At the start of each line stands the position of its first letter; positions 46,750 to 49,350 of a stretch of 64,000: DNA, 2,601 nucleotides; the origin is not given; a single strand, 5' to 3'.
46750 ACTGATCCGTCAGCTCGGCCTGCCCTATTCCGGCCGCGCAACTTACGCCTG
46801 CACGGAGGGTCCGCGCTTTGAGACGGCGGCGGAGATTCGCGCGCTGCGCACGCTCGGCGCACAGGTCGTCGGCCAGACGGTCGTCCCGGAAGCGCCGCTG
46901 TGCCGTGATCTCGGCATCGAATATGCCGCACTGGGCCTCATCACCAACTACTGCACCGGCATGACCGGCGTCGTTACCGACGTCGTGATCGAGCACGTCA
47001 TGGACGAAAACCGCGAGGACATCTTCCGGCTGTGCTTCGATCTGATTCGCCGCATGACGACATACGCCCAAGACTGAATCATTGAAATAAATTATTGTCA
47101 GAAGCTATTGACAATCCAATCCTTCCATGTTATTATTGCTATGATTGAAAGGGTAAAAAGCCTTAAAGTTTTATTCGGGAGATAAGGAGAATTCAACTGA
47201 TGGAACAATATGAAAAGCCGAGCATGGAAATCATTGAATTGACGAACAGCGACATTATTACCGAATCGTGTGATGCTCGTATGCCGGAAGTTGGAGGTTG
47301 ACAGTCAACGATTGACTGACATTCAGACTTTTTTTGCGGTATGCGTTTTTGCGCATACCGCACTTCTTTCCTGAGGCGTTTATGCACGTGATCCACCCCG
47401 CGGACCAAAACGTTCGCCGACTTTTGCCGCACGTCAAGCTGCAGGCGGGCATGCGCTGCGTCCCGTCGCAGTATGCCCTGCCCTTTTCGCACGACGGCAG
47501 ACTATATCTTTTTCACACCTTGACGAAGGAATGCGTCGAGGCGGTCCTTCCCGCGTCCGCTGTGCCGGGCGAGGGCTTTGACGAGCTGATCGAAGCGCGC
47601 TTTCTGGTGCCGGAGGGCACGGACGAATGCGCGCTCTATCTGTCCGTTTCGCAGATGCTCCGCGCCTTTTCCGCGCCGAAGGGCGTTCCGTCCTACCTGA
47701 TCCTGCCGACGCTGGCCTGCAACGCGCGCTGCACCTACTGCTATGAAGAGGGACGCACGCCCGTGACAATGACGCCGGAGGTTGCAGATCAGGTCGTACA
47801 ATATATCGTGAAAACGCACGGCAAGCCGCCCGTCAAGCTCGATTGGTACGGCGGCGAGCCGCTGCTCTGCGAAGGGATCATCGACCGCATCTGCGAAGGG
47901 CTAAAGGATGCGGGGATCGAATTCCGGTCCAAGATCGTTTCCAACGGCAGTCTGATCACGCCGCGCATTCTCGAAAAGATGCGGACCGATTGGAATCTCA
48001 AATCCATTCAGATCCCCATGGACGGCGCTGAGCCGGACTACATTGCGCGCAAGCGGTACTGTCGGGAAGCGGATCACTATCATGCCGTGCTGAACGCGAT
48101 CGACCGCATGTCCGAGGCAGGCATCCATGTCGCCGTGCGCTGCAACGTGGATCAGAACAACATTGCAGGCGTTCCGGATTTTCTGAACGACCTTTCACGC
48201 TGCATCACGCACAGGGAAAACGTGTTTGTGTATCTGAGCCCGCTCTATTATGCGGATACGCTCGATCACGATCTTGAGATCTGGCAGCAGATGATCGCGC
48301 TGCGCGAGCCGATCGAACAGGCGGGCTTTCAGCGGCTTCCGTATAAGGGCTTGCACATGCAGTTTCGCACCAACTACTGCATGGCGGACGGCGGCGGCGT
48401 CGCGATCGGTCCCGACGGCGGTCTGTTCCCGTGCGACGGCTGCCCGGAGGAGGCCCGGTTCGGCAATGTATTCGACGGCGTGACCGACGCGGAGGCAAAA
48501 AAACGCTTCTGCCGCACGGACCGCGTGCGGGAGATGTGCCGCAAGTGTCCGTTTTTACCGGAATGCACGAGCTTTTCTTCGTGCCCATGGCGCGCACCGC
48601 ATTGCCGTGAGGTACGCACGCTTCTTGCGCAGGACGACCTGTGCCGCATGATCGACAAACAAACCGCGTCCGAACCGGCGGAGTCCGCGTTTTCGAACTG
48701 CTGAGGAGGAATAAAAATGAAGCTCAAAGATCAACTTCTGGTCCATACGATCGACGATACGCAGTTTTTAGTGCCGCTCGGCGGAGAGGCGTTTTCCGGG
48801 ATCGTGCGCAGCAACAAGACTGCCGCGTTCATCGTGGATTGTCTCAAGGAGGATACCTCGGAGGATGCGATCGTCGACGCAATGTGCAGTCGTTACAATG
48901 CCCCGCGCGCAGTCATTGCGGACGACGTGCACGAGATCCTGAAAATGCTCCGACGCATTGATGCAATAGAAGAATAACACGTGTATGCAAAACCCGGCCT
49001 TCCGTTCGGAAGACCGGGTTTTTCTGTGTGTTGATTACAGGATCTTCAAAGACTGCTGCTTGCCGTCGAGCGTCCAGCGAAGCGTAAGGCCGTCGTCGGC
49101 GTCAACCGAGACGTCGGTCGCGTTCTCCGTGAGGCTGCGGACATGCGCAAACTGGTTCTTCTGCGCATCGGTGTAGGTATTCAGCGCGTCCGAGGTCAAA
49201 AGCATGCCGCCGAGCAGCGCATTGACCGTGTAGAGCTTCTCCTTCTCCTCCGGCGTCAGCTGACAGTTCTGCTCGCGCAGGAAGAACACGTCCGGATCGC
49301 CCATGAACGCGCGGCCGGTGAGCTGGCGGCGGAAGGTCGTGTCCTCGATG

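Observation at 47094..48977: Compact RiPP-like cassette: 33-aa peptide, radical-SAM/SPASM enzyme and stand-alone PqqD-like chaperone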

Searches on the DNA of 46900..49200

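Call 81: search_rna_families(source=window, start=46900, end=49200, threshold=evalue, max_evalue=1)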
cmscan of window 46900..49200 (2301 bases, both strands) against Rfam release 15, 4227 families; matches with E-value up to 1: 1.
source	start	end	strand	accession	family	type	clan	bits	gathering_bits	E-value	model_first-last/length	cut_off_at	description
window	47739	47781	+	RF01145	sR14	Gene; snRNA; snoRNA; CD-box;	-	16.5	38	0.22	1-54/54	no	Small nucleolar RNA sR14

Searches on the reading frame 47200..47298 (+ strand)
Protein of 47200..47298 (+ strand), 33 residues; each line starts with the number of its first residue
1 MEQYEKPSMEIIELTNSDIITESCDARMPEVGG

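Call 3: search_protein_families(library=ncbifam, proteins=[window:47200-47298:+], max_evalue=1)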
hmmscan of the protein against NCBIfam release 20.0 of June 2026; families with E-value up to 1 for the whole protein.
seq(33 aa): 0 families

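Call 4: search_protein_families(library=pfam, proteins=[window:47200-47298:+], max_evalue=1)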
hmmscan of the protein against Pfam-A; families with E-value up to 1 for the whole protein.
seq(33 aa): 0 families

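Call 78: search_protein_representatives(alignment_id=A7)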
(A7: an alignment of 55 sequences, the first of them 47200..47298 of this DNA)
Query: 55 sequences, 46 profile positions. Proteins with E-value up to 0.001 (for the whole library): 981; up to 1e-10: 9; up to 1e-30: 0. The best 150 are listed.
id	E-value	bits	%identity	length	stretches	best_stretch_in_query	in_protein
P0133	1.2e-12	63.9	-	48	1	1-41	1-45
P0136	1.6e-12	63.5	-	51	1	1-42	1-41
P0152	3.0e-12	62.6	-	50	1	1-44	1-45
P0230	6.3e-12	61.5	-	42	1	1-38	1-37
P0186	1.2e-11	60.6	-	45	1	1-41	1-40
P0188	1.6e-11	60.2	-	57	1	2-43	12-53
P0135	1.8e-11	60.1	-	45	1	1-40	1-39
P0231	3.4e-11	59.2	-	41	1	1-39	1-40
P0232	8.9e-11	57.9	-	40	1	1-34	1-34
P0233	1.6e-10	57.1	-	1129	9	6-29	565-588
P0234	1.6e-10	57.0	-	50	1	1-44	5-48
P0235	1.8e-10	56.9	-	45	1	1-42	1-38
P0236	5.1e-10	55.4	-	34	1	1-32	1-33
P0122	5.4e-10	55.4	-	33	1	1-31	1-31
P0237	7.3e-10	55.0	-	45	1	1-41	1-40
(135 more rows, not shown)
